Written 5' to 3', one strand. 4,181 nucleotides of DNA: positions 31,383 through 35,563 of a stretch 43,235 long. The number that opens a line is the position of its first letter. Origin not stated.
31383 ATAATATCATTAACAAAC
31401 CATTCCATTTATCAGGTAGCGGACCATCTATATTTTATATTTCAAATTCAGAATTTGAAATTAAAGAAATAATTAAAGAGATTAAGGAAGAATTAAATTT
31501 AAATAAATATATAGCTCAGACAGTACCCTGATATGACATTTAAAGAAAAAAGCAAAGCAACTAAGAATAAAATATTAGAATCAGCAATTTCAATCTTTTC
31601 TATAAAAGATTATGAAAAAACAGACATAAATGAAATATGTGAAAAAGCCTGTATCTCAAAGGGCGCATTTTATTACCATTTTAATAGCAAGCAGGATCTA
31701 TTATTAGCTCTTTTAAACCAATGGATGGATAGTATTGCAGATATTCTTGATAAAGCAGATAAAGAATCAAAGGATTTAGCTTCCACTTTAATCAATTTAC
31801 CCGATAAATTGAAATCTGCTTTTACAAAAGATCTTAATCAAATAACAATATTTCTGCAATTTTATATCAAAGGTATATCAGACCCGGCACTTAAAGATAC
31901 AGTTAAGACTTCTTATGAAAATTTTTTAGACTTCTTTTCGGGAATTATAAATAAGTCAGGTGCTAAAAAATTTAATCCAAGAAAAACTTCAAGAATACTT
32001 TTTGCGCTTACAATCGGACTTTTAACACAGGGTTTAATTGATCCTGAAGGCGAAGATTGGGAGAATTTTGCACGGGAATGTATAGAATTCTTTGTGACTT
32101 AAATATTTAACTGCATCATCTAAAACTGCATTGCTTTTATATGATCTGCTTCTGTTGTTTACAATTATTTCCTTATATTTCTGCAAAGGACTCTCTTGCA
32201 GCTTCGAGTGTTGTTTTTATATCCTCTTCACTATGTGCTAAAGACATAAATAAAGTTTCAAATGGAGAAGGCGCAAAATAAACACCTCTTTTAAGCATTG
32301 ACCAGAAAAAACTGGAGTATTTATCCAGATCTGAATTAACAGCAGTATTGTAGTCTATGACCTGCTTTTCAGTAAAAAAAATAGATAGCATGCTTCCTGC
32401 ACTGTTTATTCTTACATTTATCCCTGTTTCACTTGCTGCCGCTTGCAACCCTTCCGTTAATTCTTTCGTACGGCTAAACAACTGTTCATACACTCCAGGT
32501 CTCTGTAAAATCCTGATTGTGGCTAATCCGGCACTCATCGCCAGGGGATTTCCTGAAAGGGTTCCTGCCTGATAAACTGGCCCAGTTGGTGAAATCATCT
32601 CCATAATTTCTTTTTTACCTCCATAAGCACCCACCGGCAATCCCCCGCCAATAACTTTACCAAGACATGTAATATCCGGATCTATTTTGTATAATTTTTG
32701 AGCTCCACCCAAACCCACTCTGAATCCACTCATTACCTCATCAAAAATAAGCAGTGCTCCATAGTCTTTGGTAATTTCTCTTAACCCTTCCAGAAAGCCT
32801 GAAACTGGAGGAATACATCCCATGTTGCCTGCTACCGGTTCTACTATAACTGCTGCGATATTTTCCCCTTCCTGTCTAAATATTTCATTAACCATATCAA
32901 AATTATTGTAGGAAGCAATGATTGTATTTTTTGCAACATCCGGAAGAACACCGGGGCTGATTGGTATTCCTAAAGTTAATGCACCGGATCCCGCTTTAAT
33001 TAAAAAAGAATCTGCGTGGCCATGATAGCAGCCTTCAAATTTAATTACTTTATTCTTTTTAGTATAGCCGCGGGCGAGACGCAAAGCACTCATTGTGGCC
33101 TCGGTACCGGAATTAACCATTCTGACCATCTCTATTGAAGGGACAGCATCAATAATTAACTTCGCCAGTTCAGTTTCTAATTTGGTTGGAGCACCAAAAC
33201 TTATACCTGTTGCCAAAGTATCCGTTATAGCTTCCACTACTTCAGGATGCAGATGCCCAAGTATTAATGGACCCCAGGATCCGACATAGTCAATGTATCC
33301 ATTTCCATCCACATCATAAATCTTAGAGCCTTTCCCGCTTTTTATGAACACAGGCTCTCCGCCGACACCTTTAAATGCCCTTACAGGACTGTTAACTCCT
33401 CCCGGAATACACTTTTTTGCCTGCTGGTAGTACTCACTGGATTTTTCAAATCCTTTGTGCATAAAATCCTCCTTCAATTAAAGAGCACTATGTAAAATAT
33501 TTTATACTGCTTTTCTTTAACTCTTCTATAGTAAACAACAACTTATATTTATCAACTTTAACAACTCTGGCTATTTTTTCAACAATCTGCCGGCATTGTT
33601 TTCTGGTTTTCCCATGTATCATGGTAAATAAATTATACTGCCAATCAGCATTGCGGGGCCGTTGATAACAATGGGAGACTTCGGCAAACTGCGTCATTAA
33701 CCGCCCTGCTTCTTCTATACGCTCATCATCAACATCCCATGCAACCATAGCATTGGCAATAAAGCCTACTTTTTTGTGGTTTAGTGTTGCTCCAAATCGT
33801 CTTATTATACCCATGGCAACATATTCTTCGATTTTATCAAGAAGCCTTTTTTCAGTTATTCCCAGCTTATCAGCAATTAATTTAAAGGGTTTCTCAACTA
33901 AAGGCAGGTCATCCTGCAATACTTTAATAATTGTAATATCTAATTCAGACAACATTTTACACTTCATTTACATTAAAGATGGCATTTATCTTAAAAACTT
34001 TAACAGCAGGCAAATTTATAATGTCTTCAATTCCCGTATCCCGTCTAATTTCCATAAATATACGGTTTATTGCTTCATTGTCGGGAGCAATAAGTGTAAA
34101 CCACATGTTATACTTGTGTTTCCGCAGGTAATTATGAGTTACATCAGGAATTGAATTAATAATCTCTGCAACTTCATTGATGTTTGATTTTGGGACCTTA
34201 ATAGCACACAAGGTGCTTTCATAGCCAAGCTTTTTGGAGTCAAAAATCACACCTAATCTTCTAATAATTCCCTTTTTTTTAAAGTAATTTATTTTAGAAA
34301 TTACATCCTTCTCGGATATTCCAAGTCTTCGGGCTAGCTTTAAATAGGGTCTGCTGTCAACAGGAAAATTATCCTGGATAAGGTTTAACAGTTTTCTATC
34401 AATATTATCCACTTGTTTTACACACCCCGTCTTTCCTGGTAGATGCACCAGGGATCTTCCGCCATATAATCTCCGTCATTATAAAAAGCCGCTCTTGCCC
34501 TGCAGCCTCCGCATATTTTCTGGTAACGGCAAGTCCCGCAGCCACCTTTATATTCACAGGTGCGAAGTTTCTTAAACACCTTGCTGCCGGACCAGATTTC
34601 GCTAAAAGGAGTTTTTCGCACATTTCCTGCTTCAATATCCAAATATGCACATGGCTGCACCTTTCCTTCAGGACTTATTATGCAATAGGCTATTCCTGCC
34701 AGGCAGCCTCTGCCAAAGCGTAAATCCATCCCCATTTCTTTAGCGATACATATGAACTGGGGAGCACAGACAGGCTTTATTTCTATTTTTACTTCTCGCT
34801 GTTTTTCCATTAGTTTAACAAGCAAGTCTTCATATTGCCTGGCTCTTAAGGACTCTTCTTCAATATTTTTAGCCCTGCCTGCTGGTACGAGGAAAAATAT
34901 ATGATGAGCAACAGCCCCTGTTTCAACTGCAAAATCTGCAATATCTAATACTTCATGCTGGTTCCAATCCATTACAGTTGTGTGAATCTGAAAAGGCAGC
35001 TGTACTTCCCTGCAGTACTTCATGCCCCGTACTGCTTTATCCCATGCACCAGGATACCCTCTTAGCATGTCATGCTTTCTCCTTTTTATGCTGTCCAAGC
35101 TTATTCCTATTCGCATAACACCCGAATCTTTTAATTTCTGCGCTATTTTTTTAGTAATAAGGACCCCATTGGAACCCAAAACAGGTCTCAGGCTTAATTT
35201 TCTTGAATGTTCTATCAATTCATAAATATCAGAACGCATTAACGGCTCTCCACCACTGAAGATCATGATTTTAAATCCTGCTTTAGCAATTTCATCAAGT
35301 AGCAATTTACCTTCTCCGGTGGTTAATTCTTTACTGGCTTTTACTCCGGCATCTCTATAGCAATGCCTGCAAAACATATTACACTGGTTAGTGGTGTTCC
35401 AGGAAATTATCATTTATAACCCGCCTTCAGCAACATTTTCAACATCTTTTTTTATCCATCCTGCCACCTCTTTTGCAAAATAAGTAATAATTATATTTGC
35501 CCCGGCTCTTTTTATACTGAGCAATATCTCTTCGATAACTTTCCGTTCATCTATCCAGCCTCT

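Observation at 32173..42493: A cobalamin riboswitch heads a complete 10-gene haem b pathway using the siroheme-dependent Ahb route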

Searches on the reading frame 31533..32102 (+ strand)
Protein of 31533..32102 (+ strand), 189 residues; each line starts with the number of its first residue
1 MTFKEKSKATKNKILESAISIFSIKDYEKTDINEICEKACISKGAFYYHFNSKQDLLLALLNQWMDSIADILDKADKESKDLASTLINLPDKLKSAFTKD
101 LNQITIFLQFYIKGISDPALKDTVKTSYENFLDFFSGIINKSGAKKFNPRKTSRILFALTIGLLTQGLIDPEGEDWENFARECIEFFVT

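Call 9: search_protein_families(library=pfam, proteins=[window:31533-32102:+], max_evalue=1e-8)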
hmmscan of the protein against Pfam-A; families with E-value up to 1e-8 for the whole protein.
window:31533-32102:+ (189 aa): 1 family
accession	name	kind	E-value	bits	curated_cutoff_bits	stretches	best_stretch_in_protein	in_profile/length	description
PF00440.29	TetR_N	-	5e-13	49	24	1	14-60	1-47/47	Bacterial regulatory proteins, tetR family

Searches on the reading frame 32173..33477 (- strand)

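Call 4: search_protein_families(library=ncbifam, proteins=[window:32173-33477:-], max_evalue=0.00001)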
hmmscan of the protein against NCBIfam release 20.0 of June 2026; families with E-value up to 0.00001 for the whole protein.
window:32173-33477:- (434 aa): 69 families (the best 25 are shown)
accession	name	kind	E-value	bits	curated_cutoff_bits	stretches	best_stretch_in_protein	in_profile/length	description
NF000818.0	PRK00062.1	subfamily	1.2e-204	679.9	398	1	11-433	4-426/429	glutamate-1-semialdehyde 2,1-aminomutase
TIGR00713.1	hemL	equivalog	9e-194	644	527.3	1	12-433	1-422/423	glutamate-1-semialdehyde 2,1-aminomutase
NF009055.0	PRK12389.1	equivalog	4.9e-165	549.3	637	1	10-433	3-427/431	glutamate-1-semialdehyde 2,1-aminomutase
NF001864.0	PRK00615.1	equivalog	2.7e-115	385.4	706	1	11-431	5-426/433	glutamate-1-semialdehyde aminotransferase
NF041362.1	GntE_guanitoxin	equivalog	3.8e-112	375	525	1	6-424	1-426/426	guanitoxin biosynthesis PLP-dependent transaminase GntE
NF004856.0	PRK06209.1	equivalog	2.2e-73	247.3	486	1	6-430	4-412/450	glutamate-1-semialdehyde 2,1-aminomutase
TIGR00707.1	argD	subfamily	6.4e-58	196.4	410.05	1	40-377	8-338/381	acetylornithine/succinylornithine family transaminase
NF005453.0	PRK07046.1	subfamily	3.5e-57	194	425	1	12-432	29-449/453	transaminase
NF005993.0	PRK08117.1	subfamily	2.9e-53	181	574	1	43-373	27-372/433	aspartate aminotransferase family protein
NF004426.0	PRK05769.1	equivalog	6.2e-50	170.3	552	1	42-404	37-408/441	acetyl ornithine aminotransferase family protein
NF002874.0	PRK03244.1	equivalog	1e-49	169.4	457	1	40-372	24-345/399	acetylornithine transaminase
NF002797.0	PRK02936.1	equivalog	4.9e-47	160.5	496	1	41-371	11-330/385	acetylornithine transaminase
NF008570.0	PRK11522.1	equivalog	9.8e-47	159.6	612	1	50-379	78-410/464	putrescine aminotransferase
NF049976.1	AmadipTransam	equivalog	1.5e-46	159.2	650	1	42-371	15-355/416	2-aminoadipate transaminase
NF042418.1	LysJ_Th_th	equivalog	6.7e-46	156.9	700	1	43-371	20-337/386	[LysW]-aminoadipate semialdehyde transaminase LysJ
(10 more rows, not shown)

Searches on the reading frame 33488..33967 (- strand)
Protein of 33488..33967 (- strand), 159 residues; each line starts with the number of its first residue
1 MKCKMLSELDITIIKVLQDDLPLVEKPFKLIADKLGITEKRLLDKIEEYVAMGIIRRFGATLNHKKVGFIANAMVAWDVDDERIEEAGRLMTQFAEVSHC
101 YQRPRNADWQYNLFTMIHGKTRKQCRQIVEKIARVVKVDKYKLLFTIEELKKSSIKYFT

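Call 4: search_protein_families(library=ncbifam, proteins=[window:33488-33967:-], max_evalue=0.00001)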
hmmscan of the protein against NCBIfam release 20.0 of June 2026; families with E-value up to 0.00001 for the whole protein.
window:33488-33967:- (159 aa): 4 families
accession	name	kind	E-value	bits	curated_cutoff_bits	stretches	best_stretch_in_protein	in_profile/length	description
NF040707.3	Siroheme_Dcarb_AhbB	equivalog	6e-58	194.7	125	1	13-157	1-146/146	siroheme decarboxylase subunit beta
NF040708.3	Siroheme_Dcarb_AhbA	equivalog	2.4e-24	85.7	140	1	12-149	3-135/144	siroheme decarboxylase subunit alpha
NF040947.1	trans_reg_LysM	equivalog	1.8e-08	34.3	180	1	8-138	3-124/136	HTH-type transcriptional regulator LysM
NF040820.1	trans_reg_LrpA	equivalog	1.3e-07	31.7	250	1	5-134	1-124/141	HTH-type transcriptional regulator LrpA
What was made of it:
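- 33488..33967 (-): ahbB, sirohaem decarboxylase beta subunit. Call 4: NF040707, 195 bits (cutoff 125).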

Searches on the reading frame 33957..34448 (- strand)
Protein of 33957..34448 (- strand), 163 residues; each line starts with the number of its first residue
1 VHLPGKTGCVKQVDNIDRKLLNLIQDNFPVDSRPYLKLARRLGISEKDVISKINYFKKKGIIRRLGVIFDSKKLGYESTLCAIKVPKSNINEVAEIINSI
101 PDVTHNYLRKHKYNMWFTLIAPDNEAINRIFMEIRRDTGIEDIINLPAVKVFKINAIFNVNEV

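Call 4: search_protein_families(library=ncbifam, proteins=[window:33957-34448:-], max_evalue=0.00001)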
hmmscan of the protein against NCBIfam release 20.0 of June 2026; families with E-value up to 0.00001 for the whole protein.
window:33957-34448:- (163 aa): 7 families
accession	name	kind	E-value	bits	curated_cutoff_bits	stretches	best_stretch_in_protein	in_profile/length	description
NF040708.3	Siroheme_Dcarb_AhbA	equivalog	2e-52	176.8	140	1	17-159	1-143/144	siroheme decarboxylase subunit alpha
NF040707.3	Siroheme_Dcarb_AhbB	equivalog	2e-25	89.2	125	1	20-153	1-140/146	siroheme decarboxylase subunit beta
NF040947.1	trans_reg_LysM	equivalog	6e-12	45.5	180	1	13-142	1-126/136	HTH-type transcriptional regulator LysM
NF008384.0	PRK11179.1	equivalog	1.6e-10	41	227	1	11-133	5-126/153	transcriptional regulator AsnC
NF040820.1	trans_reg_LrpA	equivalog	3.5e-10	39.9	250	1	13-132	2-119/141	HTH-type transcriptional regulator LrpA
NF053758.1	ChrTpTrnRegChrS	equivalog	1.5e-09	37.9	250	1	11-129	10-126/158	chromate efflux transcriptional regulator ChrS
NF041396.1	TranRegLrp_Halo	equivalog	3.3e-06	27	190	1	14-141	4-129/149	HTH-type transcriptional regulator Lrp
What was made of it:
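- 33957..34448 (-): ahbA, sirohaem decarboxylase alpha subunit. Call 4: NF040708, 177 bits (cutoff 140).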

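Call 56: search_solved_structures(query=window:33957-34448:-, max_evalue=0.001)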
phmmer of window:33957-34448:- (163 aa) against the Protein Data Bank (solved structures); distinct sequences matched with E-value up to 0.001: 11.
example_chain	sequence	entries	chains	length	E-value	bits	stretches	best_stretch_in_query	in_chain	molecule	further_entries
4ch7_A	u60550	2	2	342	5.3e-44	153.1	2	18-156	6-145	NIRD-LIKE PROTEIN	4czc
4czd_A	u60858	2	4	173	2.9e-43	150.7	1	9-160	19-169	PUTATIVE TRANSCRIPTIONAL REGULATOR, ASNC FAMILY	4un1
2cyy_A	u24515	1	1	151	1.7e-09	41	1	13-151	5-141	Putative HTH-type transcriptional regulator PH1519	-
1ri7_A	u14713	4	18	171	1.7e-09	41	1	12-151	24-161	Putative transcriptional regulator | Putative HTH-type transcriptional regulator PH1519 | Uncharacterized HTH-type transcriptional regulator PH1519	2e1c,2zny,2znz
7fby_A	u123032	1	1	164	1.8e-09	40.9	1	12-140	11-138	Transcriptional regulatory protein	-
9w4v_A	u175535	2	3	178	2.7e-09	40.3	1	12-134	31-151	Uncharacterized HTH-type transcriptional regulator PH0140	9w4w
1i1g_A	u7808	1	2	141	3.9e-08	36.5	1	14-140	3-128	TRANSCRIPTIONAL REGULATOR LRPA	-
2dbb_A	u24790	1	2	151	5.9e-08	36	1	8-151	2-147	Putative HTH-type transcriptional regulator PH0061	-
4czd_B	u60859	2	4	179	6.6e-08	35.8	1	16-153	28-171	PUTATIVE TRANSCRIPTIONAL REGULATOR, ASNC FAMILY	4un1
3i4p_A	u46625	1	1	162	6.1e-06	29.4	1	14-151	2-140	Transcriptional regulator, AsnC family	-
2cg4_A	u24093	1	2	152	6.3e-06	29.4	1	13-132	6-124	REGULATORY PROTEIN ASNC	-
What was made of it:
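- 33957..34448 (-): Call 56: PDB 4CZD_A/4UN1 (D. desulfuricans AhbA) E = 3e-43; 4CH7/4CZC NirDL E = 5e-44.
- On Sirohaem decarboxylase AhbA/AhbB: Call 56: PDB 4CZD/4UN1 and 4CZC at E ~ 1e-43.
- AhbA and AhbB pass the equivalog cutoffs and match solved sirohaem decarboxylases at E ~ 1e-43 (calls 4, 56).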

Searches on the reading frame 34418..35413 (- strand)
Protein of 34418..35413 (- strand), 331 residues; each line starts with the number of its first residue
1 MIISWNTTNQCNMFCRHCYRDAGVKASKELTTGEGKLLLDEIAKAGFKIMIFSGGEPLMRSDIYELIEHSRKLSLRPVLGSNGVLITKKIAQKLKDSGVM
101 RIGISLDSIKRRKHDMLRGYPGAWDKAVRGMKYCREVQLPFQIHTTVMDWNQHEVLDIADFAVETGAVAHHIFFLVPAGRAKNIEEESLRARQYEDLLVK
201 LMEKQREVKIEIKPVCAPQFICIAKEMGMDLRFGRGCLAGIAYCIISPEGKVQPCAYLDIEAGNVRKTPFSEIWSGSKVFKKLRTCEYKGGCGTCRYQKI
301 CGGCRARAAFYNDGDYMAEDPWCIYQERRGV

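Call 4: search_protein_families(library=ncbifam, proteins=[window:34418-35413:-], max_evalue=0.00001)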
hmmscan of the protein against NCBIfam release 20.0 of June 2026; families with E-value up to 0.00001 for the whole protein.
window:34418-35413:- (331 aa): 61 families (the best 25 are shown)
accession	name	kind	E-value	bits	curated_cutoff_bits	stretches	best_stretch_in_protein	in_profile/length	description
TIGR04055.1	rSAM_NirJ2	equivalog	3.6e-178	592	500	1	2-327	1-326/326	putative heme d1 biosynthesis radical SAM protein NirJ2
TIGR04545.1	rSAM_ahbD_hemeb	equivalog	1.2e-107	360.2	500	1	2-326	1-338/339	heme b synthase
TIGR04053.2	TIGR04053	equivalog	1.8e-76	257.8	395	2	1-224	8-233/366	TIGR04053 family radical SAM/SPASM domain-containing protein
TIGR04054.1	rSAM_NirJ1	equivalog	2.2e-56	191.1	650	2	2-207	37-242/387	putative heme d1 biosynthesis radical SAM protein NirJ1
TIGR04347.1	pseudo_SAM_Halo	equivalog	3.2e-56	191.3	525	2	2-205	39-242/390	TIGR04347 family pseudo-SAM/SPASM protein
TIGR04546.1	rSAM_ahbC_deAc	equivalog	1.1e-54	185.7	650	2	2-209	40-247/390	12,18-didecarboxysiroheme deacetylase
TIGR04051.1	rSAM_NirJ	equivalog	9.7e-52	176.1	515.45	1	2-326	3-349/354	heme d1 biosynthesis radical SAM protein NirJ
TIGR04303.1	GeoRSP_rSAM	equivalog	1e-48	166.6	400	1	2-323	6-324/325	GeoRSP system radical SAM/SPASM protein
TIGR03962.1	mycofact_rSAM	equivalog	1.3e-44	152.8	265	1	3-326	14-334/339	mycofactocin radical SAM maturase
NF050035.1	rSAM_WgK_link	exception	2.2e-43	148.7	650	2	3-214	11-224/367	radical SAM/SPASM peptide maturase WgkB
TIGR04133.1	rSAM_w_lipo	hypoth_equivalog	1.6e-36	125.9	425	1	3-304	26-330/350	TIGR04133 family radical SAM/SPASM protein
TIGR04103.1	rSAM_nif11_3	equivalog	2.3e-35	122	725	1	4-323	8-342/412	nif11-class peptide radical SAM maturase 3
TIGR02109.1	PQQ_syn_pqqE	equivalog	2.9e-33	115.3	381.35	1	6-325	12-332/358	pyrroloquinoline quinone biosynthesis protein PqqE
TIGR04251.1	SCM_rSAM_ScmF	equivalog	8.2e-31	107.7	400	1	6-326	9-342/353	SynChlorMet cassette radical SAM/SPASM protein ScmF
TIGR04340.1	rSAM_ACGX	hypoth_equivalog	1.6e-28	100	400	1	4-324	6-338/341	radical SAM/SPASM domain protein, ACGX system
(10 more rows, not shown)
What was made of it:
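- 34418..35413 (-): nirJ2, AhbD-like radical SAM/SPASM enzyme (putative haem b synthase). Call 4: TIGR04055, 592 bits (cutoff 500); AhbD model, 360 bits (below its cutoff of 500).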

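Call 15: find_encoding_contigs(protein=window:34418-35413:-, flank=10000, max_places=6)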
Protein window:34418-35413:- (331 aa): 2 contigs read that carry it; 2 places shown.
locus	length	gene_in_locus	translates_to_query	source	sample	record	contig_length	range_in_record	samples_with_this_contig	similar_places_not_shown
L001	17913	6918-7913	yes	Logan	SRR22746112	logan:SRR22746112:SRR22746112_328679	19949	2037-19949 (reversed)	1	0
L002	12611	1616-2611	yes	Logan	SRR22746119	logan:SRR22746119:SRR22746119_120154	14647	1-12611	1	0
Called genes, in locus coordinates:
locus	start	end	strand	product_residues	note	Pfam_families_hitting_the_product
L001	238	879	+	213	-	PF13241:NAD_binding_7, PF14824:Sirohm_synth_M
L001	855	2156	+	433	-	PF05201:GlutR_N, PF02826:2-Hacid_dh_C (weak), PF01488:Shikimate_DH, PF03807:F420_oxidored (weak), PF00745:GlutR_dimer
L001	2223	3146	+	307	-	PF01379:Porphobil_deam, PF03900:Porphobil_deamC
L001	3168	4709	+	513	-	PF00590:TP_methylase, PF02602:HEM4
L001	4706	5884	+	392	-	PF13353:Fer4_12, PF04055:Radical_SAM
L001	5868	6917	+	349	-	PF00490:ALAD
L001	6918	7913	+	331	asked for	PF04055:Radical_SAM, PF13353:Fer4_12 (weak), PF13186:SPASM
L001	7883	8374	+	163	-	PF13404:HTH_AsnC-type (weak), PF22451:NirdL-like_HTH, PF17805:AsnC_trans_reg2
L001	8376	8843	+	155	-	PF22451:NirdL-like_HTH, PF17805:AsnC_trans_reg2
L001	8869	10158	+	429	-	PF00202:Aminotran_3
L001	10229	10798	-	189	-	PF00440:TetR_N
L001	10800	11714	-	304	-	PF00288:GHMP_kinases_N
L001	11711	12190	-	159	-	PF01976:DUF116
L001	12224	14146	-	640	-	PF07678:TED_complement (faint), PF09492:Pec_lyase (faint), PF13249:SQHop_cyclase_N, PF13243:SQHop_cyclase_C, PF00432:Prenyltrans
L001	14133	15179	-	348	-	PF01370:Epimerase, PF02719:Polysacc_synt_2, PF04321:RmlD_sub_bind, PF05368:NmrA, PF01073:3Beta_HSD, PF07993:NAD_binding_4, PF13460:NAD_binding_10, PF16363:GDP_Man_Dehyd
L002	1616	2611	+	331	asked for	PF04055:Radical_SAM, PF13353:Fer4_12 (weak), PF13186:SPASM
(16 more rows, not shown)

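Call 57: search_solved_structures(query=window:34418-35413:-, max_evalue=1e-10)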
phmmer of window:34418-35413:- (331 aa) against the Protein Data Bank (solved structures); distinct sequences matched with E-value up to 1e-10: 5.
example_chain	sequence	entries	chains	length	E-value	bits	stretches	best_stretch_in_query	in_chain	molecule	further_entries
6c8v_A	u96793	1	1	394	1.2e-16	64.4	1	7-324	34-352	Coenzyme PQQ synthesis protein E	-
6efn_A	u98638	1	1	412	2.5e-16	63.3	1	6-289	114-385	Sporulation killing factor maturation protein SkfB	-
7vob_C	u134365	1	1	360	4.4e-14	55.9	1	34-166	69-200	Cytosylglucuronate decarboxylase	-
7voc_C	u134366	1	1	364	4.5e-14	55.9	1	34-166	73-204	Cytosylglucuronate decarboxylase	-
7tol_A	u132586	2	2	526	1.4e-12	50.9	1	5-262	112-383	glycerol dibiphytanyl glycerol tetraether - macrocyclic archaeol synthase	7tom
